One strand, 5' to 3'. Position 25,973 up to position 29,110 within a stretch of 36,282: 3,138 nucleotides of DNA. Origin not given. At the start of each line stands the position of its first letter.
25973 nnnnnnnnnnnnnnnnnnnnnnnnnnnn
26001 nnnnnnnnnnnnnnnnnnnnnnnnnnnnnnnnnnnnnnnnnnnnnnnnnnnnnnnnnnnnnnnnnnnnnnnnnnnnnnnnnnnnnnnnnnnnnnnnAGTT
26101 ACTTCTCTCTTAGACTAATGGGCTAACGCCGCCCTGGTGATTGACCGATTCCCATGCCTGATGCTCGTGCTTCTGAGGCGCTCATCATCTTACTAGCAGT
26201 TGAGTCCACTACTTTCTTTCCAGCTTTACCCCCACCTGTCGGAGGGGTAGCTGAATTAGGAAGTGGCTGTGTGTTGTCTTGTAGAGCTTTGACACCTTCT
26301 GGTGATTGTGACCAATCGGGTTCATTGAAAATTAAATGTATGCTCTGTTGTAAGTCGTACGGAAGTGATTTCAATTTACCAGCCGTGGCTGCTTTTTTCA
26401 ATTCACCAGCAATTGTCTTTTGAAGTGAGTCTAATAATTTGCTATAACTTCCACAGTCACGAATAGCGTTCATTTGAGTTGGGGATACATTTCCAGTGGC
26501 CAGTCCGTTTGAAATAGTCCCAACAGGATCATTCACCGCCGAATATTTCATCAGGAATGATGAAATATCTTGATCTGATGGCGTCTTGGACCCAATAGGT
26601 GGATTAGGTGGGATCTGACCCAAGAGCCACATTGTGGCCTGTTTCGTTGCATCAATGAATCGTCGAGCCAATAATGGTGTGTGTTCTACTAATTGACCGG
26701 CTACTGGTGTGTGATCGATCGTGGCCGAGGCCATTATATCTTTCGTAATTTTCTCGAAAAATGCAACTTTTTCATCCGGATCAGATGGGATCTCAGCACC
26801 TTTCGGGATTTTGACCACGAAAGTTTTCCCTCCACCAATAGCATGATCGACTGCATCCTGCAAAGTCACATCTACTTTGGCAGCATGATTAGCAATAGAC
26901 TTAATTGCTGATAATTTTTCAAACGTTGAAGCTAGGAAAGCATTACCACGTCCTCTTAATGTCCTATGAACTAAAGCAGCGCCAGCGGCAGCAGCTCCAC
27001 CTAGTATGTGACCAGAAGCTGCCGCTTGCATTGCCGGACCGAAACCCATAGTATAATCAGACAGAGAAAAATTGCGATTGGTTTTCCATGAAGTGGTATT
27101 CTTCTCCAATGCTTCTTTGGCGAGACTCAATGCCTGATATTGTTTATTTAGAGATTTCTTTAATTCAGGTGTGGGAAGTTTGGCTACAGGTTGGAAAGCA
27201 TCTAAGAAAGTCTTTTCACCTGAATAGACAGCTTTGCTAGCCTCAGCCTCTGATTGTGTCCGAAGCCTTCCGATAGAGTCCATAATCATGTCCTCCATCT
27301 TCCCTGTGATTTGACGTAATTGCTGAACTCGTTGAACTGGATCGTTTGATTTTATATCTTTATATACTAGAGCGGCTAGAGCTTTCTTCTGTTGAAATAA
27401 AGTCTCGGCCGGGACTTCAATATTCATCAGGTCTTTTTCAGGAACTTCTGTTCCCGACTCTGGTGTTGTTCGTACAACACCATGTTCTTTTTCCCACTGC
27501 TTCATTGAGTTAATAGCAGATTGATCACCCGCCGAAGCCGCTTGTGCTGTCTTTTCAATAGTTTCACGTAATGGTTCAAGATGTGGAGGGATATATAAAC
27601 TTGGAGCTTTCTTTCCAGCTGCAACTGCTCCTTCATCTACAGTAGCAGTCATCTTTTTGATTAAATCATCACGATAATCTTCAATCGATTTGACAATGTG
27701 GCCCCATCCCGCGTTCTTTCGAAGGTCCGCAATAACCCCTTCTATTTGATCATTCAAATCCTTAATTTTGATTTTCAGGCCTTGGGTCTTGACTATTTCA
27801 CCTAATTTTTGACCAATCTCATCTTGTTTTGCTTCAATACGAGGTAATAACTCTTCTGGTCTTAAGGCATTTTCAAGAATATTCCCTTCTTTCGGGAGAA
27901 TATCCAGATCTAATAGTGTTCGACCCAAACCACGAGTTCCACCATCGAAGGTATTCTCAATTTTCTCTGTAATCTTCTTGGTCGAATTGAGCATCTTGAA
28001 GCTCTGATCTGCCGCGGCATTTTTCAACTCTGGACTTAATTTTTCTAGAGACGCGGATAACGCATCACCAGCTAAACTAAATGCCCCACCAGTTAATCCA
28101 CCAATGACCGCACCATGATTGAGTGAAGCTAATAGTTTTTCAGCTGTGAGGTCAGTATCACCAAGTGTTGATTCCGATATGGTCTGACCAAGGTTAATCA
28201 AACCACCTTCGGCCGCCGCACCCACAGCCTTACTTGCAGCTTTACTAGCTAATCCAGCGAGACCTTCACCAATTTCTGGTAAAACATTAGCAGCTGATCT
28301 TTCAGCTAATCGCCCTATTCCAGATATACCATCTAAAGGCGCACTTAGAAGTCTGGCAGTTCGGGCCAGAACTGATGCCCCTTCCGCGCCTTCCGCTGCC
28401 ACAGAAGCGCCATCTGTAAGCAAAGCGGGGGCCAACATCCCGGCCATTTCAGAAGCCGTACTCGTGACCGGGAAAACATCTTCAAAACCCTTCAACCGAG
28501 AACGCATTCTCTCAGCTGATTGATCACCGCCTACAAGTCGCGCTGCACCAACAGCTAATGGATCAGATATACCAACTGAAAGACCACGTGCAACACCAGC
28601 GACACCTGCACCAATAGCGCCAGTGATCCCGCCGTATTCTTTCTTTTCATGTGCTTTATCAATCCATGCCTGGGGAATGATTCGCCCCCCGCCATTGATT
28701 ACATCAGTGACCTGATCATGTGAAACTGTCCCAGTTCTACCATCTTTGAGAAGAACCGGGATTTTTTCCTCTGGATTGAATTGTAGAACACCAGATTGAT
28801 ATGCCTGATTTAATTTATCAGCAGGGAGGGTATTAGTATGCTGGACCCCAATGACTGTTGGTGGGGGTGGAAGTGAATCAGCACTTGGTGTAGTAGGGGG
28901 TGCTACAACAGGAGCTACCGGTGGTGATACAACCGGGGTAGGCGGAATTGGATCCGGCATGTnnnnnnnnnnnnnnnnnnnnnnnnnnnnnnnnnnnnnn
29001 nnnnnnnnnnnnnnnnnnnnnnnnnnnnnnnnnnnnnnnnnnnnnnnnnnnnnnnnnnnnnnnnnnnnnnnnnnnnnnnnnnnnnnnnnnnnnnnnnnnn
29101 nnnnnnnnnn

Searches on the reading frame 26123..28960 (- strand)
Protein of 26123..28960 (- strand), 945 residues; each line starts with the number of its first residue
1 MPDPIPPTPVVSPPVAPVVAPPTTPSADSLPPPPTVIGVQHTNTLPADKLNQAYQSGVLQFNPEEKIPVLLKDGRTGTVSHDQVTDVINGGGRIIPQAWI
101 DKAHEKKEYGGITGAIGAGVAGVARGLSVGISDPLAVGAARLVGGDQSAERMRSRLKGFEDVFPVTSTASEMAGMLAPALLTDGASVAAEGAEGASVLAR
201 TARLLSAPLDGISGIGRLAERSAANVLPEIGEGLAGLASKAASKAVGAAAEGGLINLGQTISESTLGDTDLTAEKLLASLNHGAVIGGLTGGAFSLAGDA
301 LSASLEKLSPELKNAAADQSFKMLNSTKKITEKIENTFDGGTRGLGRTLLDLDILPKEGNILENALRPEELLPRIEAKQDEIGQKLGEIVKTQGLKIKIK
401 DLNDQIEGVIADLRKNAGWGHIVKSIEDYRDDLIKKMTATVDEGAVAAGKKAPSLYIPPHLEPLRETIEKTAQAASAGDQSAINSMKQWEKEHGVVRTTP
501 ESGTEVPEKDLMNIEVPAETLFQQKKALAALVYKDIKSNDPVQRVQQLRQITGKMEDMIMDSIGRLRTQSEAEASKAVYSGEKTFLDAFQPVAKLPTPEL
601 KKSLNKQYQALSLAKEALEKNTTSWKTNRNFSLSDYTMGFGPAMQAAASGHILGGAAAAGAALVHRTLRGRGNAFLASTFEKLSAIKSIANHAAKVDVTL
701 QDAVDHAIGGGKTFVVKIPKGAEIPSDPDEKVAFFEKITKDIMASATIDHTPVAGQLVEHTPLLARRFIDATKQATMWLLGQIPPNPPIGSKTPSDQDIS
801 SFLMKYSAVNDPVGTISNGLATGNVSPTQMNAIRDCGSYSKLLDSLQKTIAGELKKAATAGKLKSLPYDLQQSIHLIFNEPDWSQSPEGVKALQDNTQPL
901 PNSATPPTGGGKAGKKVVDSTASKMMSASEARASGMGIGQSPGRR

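Call 10: search_protein_families(library=phrogs, proteins=[window:26123-28960:-], max_evalue=0.001)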
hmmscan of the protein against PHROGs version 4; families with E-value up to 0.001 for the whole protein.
window:26123-28960:- (945 aa): 0 families

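Call 19: find_related_loci(query=window:26123-28960:-, collection=viral_contigs, flank=10000)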
Query window:26123-28960:- (945 aa) in viral_contigs; peptide patterns used: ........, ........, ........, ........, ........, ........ (x = any residue, [..] = any of these).
9 stretches matched a pattern, but none encodes a relative of the query by tblastn (E <= 1e-3).

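Call 31: search_protein_families(library=pfam, proteins=[window:26123-28960:-], max_evalue=0.01)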
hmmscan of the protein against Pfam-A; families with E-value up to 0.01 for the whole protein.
window:26123-28960:- (945 aa): 0 families

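Call 93: find_related_loci(query=window:26123-28960:-, collection=metagenome_contigs, flank=10000)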
Query window:26123-28960:- (945 aa) in metagenome_contigs; peptide patterns used: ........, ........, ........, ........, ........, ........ (x = any residue, [..] = any of these).
138 stretches matched a pattern, but none encodes a relative of the query by tblastn (E <= 1e-3).
